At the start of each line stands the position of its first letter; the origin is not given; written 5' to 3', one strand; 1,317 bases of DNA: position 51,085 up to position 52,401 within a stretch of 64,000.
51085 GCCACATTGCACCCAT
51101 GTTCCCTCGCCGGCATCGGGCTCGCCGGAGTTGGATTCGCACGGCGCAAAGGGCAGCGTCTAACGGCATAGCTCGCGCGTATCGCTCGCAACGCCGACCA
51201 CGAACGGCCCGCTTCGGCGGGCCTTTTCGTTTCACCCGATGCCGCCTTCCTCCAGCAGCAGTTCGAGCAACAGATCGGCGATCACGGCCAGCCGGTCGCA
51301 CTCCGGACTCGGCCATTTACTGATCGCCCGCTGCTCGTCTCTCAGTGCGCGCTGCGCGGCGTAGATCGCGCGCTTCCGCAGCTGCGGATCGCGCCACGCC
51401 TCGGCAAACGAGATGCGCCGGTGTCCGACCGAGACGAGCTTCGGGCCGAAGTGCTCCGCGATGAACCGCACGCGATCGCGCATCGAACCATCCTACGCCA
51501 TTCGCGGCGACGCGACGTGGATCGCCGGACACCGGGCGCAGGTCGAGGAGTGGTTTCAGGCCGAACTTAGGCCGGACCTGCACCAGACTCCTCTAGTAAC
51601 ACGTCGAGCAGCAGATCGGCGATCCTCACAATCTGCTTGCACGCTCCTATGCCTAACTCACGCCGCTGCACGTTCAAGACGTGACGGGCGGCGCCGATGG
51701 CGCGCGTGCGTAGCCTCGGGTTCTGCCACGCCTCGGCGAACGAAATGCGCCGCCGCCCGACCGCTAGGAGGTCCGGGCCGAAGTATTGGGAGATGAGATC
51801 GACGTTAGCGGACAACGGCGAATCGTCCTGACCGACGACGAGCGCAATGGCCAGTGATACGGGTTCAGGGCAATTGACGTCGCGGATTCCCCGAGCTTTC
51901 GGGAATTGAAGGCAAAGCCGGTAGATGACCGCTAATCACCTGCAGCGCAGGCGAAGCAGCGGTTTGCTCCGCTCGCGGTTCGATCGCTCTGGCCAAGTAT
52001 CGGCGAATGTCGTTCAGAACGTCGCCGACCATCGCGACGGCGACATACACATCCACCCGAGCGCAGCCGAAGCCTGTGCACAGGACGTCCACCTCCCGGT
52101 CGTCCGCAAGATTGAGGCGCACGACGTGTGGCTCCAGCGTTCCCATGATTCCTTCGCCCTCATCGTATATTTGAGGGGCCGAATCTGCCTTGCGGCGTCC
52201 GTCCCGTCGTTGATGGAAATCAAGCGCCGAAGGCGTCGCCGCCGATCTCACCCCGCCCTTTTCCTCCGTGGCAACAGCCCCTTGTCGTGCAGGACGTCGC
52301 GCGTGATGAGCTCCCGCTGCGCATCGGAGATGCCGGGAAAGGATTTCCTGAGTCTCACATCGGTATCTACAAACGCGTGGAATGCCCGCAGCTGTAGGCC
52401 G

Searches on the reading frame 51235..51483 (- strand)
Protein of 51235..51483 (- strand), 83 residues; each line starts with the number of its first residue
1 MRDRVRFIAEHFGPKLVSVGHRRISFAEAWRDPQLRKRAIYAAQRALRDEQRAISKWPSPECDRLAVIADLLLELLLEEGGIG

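Call 5: search_protein_families(library=pfam, proteins=[window:51235-51483:-], max_evalue=1)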
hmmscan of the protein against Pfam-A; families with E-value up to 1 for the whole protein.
seq(83 aa): 1 family
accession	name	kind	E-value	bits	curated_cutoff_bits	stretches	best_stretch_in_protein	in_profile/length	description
PF04534.17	Herpes_UL56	-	0.0083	16.1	25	1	17-48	165-196/197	Herpesvirus UL56 protein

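Call 9: search_protein_families(library=phrogs, proteins=[window:51235-51483:-], max_evalue=1)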
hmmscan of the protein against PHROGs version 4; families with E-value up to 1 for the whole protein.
seq(83 aa): 0 families

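Call 10: search_protein_families(library=ncbifam, proteins=[window:51235-51483:-], max_evalue=1)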
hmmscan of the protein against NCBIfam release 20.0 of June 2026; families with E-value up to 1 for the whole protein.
seq(83 aa): 0 families

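Call 11: search_protein_families(library=padloc, proteins=[window:51235-51483:-], max_evalue=1)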
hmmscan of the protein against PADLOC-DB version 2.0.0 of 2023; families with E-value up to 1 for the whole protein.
seq(83 aa): 1 family
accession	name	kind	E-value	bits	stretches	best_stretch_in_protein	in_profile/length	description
PDLC00032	DruM2|DruM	-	0.011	12.9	1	22-77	147-198/424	DNA cytosine methylase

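Call 15: find_homologous_proteins(query=A2, max_evalue=0.01)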
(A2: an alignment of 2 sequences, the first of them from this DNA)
Query A2 (2 sequences) (83 aa, profile of the alignment): 9 proteins with E <= 0.01 among 64 candidates.
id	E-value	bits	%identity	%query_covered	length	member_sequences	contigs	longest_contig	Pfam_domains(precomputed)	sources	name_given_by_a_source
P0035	3.3e-45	170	100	100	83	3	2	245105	-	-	-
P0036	9.7e-42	159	45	80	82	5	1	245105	-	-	-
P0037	2.7e-40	154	50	75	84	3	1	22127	-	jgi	jgi:hypothetical protein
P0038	5.1e-40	153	89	100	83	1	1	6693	-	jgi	jgi:hypothetical protein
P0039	2.3e-37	145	55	61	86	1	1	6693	-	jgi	jgi:hypothetical protein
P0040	2.1e-35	138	55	93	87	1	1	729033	-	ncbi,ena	-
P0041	2.7e-35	138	53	95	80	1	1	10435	-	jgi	jgi:hypothetical protein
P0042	3.0e-30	122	71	99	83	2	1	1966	-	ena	-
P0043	1.0e-23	101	65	82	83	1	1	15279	-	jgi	jgi:hypothetical protein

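Call 16: find_encoding_contigs(protein=P0040, flank=6000, max_places=3)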
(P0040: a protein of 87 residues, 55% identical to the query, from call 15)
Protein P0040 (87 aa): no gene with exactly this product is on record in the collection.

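Call 17: find_encoding_contigs(protein=P0037, flank=6000, max_places=3)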
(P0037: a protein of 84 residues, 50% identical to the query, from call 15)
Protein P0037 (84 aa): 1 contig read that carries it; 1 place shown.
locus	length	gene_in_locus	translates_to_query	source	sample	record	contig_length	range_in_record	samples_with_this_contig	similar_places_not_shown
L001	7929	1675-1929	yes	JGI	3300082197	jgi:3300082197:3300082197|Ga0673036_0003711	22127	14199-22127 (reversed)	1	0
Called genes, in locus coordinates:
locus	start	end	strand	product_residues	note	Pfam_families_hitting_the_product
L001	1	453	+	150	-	?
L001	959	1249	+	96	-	-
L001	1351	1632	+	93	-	-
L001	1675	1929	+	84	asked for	-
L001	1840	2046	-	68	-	-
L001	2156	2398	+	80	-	-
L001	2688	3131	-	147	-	PF04214:DUF411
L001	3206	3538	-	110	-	PF09851:SHOCT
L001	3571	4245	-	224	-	PF13801:Metal_resist, PF07813:LTXXQ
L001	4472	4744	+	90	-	-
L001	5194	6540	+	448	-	PF00654:Voltage_CLC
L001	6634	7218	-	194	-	PF02630:SCO1-SenC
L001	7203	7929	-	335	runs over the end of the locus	PF09678:Caa3_CtaG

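Call 18: find_encoding_contigs(protein=P0038, flank=6000, max_places=3)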
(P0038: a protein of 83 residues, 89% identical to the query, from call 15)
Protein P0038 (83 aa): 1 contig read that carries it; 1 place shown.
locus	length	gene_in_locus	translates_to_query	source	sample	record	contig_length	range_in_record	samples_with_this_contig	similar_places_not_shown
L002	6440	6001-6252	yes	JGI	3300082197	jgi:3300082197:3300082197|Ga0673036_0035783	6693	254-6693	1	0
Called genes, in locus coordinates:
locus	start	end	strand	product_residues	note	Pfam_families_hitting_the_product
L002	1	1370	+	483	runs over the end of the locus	-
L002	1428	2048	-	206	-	-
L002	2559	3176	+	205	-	-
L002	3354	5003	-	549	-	PF00239:Resolvase, PF07508:Recombinase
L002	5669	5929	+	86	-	-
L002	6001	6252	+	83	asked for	-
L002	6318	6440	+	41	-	?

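Call 19: find_encoding_contigs(protein=P0041, flank=6000, max_places=3)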
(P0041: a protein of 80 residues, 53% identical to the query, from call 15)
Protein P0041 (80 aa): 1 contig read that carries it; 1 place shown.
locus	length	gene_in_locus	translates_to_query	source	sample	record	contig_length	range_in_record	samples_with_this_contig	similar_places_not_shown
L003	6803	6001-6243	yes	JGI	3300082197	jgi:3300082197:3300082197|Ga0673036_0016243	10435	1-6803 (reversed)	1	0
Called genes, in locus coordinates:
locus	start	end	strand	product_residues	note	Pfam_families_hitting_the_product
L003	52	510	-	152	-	PF00011:HSP20, PF17886:ArsA_HSP20 (weak)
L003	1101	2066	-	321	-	PF00126:HTH_1, PF03466:LysR_substrate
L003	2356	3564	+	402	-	PF00557:Peptidase_M24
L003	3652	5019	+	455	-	PF00083:Sugar_tr, PF07690:MFS_1, PF00083:Sugar_tr, PF07690:MFS_1 (weak)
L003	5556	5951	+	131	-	PF12244:DUF3606 (weak)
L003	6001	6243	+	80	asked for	-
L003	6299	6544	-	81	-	-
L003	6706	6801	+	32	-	?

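Call 20: find_encoding_contigs(protein=P0043, flank=6000, max_places=3)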
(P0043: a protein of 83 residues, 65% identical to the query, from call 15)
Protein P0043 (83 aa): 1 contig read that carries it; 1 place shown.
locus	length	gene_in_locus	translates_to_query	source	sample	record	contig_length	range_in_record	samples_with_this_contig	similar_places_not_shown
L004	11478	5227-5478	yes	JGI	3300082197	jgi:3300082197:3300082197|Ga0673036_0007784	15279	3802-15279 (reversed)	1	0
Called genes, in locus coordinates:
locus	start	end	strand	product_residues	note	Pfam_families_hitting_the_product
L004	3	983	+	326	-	?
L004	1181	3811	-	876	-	PF02629:CoA_binding, PF13380:CoA_binding_2, PF13607:Succ_CoA_lig, PF13549:ATP-grasp_5, PF13302:Acetyltransf_3, PF00583:Acetyltransf_1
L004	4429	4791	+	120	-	PF13405:EF-hand_6 (faint), PF13499:EF-hand_7 (faint), PF13202:EF-hand_5 (faint), PF00036:EF-hand_1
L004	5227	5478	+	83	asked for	-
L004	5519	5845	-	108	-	PF18602:Rap1a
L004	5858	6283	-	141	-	-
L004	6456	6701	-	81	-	-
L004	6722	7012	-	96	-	-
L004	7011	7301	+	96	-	-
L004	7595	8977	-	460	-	PF13379:NMT1_2, PF09084:NMT1 (weak), PF16868:NMT1_3, PF12974:Phosphonate-bd (faint)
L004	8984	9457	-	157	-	-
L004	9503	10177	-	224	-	PF00005:ABC_tran, PF13304:AAA_21 (faint)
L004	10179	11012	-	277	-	PF02463:SMC_N (faint), PF00005:ABC_tran, PF13304:AAA_21 (faint), PF12399:BCA_ABC_TP_C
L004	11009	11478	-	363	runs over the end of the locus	PF02653:BPD_transp_2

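Call 48: predict_structure(alignment_id=A4)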
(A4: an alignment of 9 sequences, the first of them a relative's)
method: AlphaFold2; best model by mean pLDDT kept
length: 83 residues; sequences in the alignment: 9
mean_pLDDT: 88.1   pTM: 0.75
mean pLDDT of the five models: 88.1, 85.4, 83.9, 82.4, 80.8
residues with pLDDT >= 90: 52; 70-90: 26; 50-70: 3; < 50: 2
segments of 3 or more residues with pLDDT < 50: none
pLDDT, mean of each block of 10 residues (from residue 1): 87 92 94 92 93 81 90 87 48
secondary structure, 60 per line:
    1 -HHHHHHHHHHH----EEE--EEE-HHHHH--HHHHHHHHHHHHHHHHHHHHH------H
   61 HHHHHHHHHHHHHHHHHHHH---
elements in order: H2-12 E17-19 E22-24 H26-30 H33-53 H60-80

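Call 49: search_protein_representatives(alignment_id=A4)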
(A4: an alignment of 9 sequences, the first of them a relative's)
Query: 9 sequences, 83 profile positions. Proteins with E-value up to 0.001 (for the whole library): 8; up to 1e-10: 6; up to 1e-30: 1. The best 8 are listed.
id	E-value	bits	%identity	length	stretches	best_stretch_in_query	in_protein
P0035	8.4e-42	157.1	-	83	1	1-83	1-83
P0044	2.2e-22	94.9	-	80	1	1-82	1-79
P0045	2.5e-21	91.5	-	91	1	3-80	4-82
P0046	1.4e-15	73.1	-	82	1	3-79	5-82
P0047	3.5e-13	65.4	-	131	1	6-80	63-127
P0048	1.2e-11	60.5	-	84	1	3-81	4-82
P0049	1.1e-08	51.0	-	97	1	3-61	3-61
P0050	6.7e-05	38.9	-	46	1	1-38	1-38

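Call 52: fold_search(model_id=the predicted structure, library=pdb)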
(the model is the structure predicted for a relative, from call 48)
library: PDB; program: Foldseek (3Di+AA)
matches with E <= 10: 25; with E <= 0.001: 0
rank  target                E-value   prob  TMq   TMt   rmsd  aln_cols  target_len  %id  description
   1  7me2_B                4.0e+00  0.04  0.27  0.10   9.2        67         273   16  YfeA oligomer crystal 2, form 2 (released 2021-08-25)
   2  5wd9                  4.8e+00  0.09  0.43  0.42   5.3        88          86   14  Crystal structure of Legionella pneumophila effector lpg2328 (released 2017-11-29)
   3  5wd8_B                5.1e+00  0.10  0.44  0.42   5.7        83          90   17  Crystal structure of Legionella pneumophila effector lpg2328 (released 2017-11-29)
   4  1pq4_B                5.1e+00  0.06  0.35  0.14   7.8        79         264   14  Crystal structure of ZnuA (released 2003-11-04)
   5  7jxs_D                5.1e+00  0.04  0.30  0.26  12.6        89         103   13  Crystal Structure Human Immunodeficiency Virus-1 Matrix protein Mutant Q63R Crystal Form 2 (released 2021-04-14)
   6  1s94_A                5.5e+00  0.09  0.47  0.37   8.9        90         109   11  Crystal structure of the Habc domain of neuronal syntaxin from the squid Loligo pealei (released 2004-05-11)
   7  5uy0                  5.5e+00  0.03  0.28  0.11   9.2        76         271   18  YfeA from M9 minimal media supplemented with iron - Zn wavelength (released 2017-07-12)
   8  1wy1_B                5.8e+00  0.02  0.26  0.16  12.3        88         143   18  Crystal Structure of the PH0671 protein from Pyrococcus horikoshii OT3 (released 2005-02-22)
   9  7zub_C                6.6e+00  0.08  0.46  0.16   5.7        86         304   21  Cryo-EM structure of the indirubin-bound Hsp90-XAP2-AHR complex (released 2022-11-23)
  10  5uxu                  6.6e+00  0.03  0.28  0.11   9.3        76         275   18  YfeA from Yersinia pestis treated with EDTA during purification and crystallization (released 2017-07-12)
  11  5o5j_T                7.1e+00  0.08  0.38  0.37   6.4        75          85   15  Structure of the 30S small ribosomal subunit from Mycobacterium smegmatis (released 2017-07-12)
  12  6nta_Y2               7.1e+00  0.07  0.38  0.43   4.7        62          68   21  Modified ASL proline bound to Thermus thermophilus 70S (cognate) (released 2020-10-14)
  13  5x11_H                7.1e+00  0.06  0.31  0.19   6.1        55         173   13  Crystal structure of Bacillus subtilis PadR in complex with operator DNA (released 2017-11-22)
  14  9jhc_A                7.1e+00  0.04  0.27  0.21  10.3        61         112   16  Cryo-EM structure of RacrIC1-Cascade IC1-complex I (released 2026-03-18)
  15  5uyg                  7.1e+00  0.02  0.27  0.11   9.3        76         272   18  YfeA with metal bound to site 2 - Zn wavelength (released 2017-07-12)
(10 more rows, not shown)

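Call 55: find_related_loci(query=A4, collection=genome_contigs, flank=8000)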
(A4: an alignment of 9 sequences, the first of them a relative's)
Query A4 (83 aa) in genome_contigs; peptide patterns used: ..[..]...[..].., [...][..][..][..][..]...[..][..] (x = any residue, [..] = any of these).
33 stretches matched a pattern, but none encodes a relative of the query by tblastn (E <= 1e-3).

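Call 65: search_solved_structures(query=A5, max_evalue=10)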
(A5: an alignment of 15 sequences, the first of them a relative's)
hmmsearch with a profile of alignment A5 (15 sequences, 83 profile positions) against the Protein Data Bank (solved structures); distinct sequences matched with E-value up to 10: 1.
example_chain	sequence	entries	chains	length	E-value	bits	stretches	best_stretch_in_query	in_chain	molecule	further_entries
3g2f_A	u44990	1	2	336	0.73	13.5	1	16-66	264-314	Bone morphogenetic protein receptor type-2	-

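Call 72: find_related_loci(query=A4, collection=viral_contigs, flank=5000)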
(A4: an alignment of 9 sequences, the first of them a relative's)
Query A4 (83 aa) in viral_contigs; peptide patterns used: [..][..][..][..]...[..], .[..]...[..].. (x = any residue, [..] = any of these).
24 stretches matched a pattern, but none encodes a relative of the query by tblastn (E <= 1e-3).

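Call 78: find_encoding_contigs(protein=P0045, flank=5000, max_places=3)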
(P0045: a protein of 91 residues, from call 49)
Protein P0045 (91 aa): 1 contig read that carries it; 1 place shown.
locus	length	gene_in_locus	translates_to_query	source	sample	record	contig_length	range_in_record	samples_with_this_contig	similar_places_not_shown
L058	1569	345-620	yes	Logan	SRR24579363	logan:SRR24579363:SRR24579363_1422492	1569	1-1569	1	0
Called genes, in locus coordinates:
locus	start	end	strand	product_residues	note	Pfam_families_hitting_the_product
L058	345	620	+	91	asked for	-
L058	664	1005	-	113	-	-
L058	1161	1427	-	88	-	-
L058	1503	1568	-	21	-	?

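Call 79: find_encoding_contigs(protein=P0044, flank=5000, max_places=3)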
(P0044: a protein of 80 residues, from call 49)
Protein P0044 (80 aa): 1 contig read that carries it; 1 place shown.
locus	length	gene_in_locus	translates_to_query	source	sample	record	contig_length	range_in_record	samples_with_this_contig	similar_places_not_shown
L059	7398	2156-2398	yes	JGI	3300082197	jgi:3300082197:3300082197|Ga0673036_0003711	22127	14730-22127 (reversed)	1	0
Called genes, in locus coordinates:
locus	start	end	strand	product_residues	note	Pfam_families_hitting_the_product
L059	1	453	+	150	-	?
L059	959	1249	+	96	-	-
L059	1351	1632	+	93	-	-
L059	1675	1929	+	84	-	-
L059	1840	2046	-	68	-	-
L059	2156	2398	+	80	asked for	-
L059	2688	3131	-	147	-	PF04214:DUF411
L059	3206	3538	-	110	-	PF09851:SHOCT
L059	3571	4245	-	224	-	PF13801:Metal_resist, PF07813:LTXXQ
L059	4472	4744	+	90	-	-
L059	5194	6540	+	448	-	PF00654:Voltage_CLC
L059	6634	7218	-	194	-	PF02630:SCO1-SenC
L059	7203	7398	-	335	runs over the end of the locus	PF09678:Caa3_CtaG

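Call 80: find_encoding_contigs(protein=P0048, flank=5000, max_places=3)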
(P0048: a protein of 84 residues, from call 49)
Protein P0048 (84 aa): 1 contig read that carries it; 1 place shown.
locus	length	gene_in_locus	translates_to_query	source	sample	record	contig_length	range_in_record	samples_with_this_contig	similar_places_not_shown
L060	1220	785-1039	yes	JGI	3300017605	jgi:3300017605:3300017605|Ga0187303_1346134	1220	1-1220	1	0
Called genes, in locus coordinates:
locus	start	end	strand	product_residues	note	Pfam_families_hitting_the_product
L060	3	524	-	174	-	?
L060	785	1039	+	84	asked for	-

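Call 90: search_protein_families(library=pfam, proteins=[L004:5858-6283:-, L002:3354-5003:-, L058:664-1005:-], max_evalue=0.1)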
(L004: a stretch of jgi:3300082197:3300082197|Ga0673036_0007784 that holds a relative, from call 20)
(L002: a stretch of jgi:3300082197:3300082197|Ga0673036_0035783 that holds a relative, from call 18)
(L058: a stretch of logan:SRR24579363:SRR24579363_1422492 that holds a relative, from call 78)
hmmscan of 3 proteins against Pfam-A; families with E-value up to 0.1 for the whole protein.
L004:5858-6283:- (141 aa): 2 families
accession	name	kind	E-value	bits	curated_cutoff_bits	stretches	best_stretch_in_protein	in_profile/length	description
PF01202.28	SKI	-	0.032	14.8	22.1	1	23-53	2-32/159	Shikimate kinase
PF13401.12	AAA_22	-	0.089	13.5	27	1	15-71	7-63/130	AAA domain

L002:3354-5003:- (549 aa): 3 families
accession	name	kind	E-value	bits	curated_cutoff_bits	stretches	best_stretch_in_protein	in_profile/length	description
PF00239.26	Resolvase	-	1.3e-23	84.2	23.3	1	4-152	1-143/145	Resolvase, N terminal domain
PF07508.19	Recombinase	-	2e-15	57.3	21.1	1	184-287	2-96/102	Recombinase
PF12773.13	DZR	-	0.077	13.6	27.3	0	305-340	11-38/45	Double zinc ribbon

L058:664-1005:- (113 aa): 1 family
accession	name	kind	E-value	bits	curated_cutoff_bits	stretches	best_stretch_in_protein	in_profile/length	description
PF17808.7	fn3_PAP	-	0.063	13.8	33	0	19-70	14-67/118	Fn3-like domain from Purple Acid Phosphatase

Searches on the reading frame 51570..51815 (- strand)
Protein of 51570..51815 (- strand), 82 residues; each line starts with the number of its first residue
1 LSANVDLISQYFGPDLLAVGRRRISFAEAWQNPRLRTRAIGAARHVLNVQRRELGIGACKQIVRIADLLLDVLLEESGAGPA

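Call 5: search_protein_families(library=pfam, proteins=[window:51570-51815:-], max_evalue=1)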
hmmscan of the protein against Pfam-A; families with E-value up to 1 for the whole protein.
seq(82 aa): 0 families

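Call 9: search_protein_families(library=phrogs, proteins=[window:51570-51815:-], max_evalue=1)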
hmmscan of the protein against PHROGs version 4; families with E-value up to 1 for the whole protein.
seq(82 aa): 0 families

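Call 10: search_protein_families(library=ncbifam, proteins=[window:51570-51815:-], max_evalue=1)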
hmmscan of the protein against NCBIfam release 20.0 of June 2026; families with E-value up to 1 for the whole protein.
seq(82 aa): 0 families

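Call 11: search_protein_families(library=padloc, proteins=[window:51570-51815:-], max_evalue=1)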
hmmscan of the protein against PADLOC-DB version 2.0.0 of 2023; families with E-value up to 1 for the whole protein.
seq(82 aa): 0 families

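Call 74: search_dna_similar(query=window:51570-51815:-, collection=plasmids, mode=protein, max_evalue=0.01)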
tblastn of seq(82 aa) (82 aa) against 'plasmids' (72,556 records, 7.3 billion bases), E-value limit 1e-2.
No match.

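Call 76: search_dna_similar(query=window:51570-51815:-, collection=phages, mode=protein, max_evalue=0.01)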
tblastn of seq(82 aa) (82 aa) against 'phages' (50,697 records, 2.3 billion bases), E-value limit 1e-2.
No match.

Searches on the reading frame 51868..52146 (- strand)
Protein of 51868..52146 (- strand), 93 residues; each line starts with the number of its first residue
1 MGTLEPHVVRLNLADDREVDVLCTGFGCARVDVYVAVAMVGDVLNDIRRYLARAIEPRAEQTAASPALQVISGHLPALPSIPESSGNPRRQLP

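Call 90: search_protein_families(library=pfam, proteins=[window:51868-52146:-], max_evalue=0.1)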
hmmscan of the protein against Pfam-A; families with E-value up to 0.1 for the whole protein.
seq(93 aa): 2 families
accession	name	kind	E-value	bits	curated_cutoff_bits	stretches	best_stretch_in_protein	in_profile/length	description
PF12244.13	DUF3606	-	4e-05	23.8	24.3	1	10-52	12-54/54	Protein of unknown function (DUF3606)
PF21833.1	DUF6893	-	0.037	14.5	24.6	1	35-51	11-27/32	Family of unknown function (DUF6893)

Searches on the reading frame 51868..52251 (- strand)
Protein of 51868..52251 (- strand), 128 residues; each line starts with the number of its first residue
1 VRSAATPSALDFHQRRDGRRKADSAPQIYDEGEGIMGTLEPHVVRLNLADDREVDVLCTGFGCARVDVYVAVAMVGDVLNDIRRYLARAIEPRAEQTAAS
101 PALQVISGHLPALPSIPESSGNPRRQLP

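Call 5: search_protein_families(library=pfam, proteins=[window:51868-52251:-], max_evalue=1)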
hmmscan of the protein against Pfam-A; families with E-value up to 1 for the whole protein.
seq(128 aa): 2 families
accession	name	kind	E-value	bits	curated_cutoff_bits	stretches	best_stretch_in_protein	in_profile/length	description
PF12244.13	DUF3606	-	7.4e-05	22.9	24.3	1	45-87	12-54/54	Protein of unknown function (DUF3606)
PF21833.1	DUF6893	-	0.059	13.8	24.6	1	70-86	11-27/32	Family of unknown function (DUF6893)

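Call 9: search_protein_families(library=phrogs, proteins=[window:51868-52251:-], max_evalue=1)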
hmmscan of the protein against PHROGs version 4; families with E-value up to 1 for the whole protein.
seq(128 aa): 0 families

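Call 10: search_protein_families(library=ncbifam, proteins=[window:51868-52251:-], max_evalue=1)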
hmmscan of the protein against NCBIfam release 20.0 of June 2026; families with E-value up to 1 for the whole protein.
seq(128 aa): 1 family
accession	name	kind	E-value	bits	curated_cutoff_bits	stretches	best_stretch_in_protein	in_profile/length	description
NF007634.0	PRK10297.1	equivalog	0.024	13.3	760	1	27-78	85-136/452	PTS N,N'-diacetylchitobiose transporter subunit IIC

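Call 11: search_protein_families(library=padloc, proteins=[window:51868-52251:-], max_evalue=1)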
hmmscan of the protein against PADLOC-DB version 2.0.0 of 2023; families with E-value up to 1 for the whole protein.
seq(128 aa): 0 families
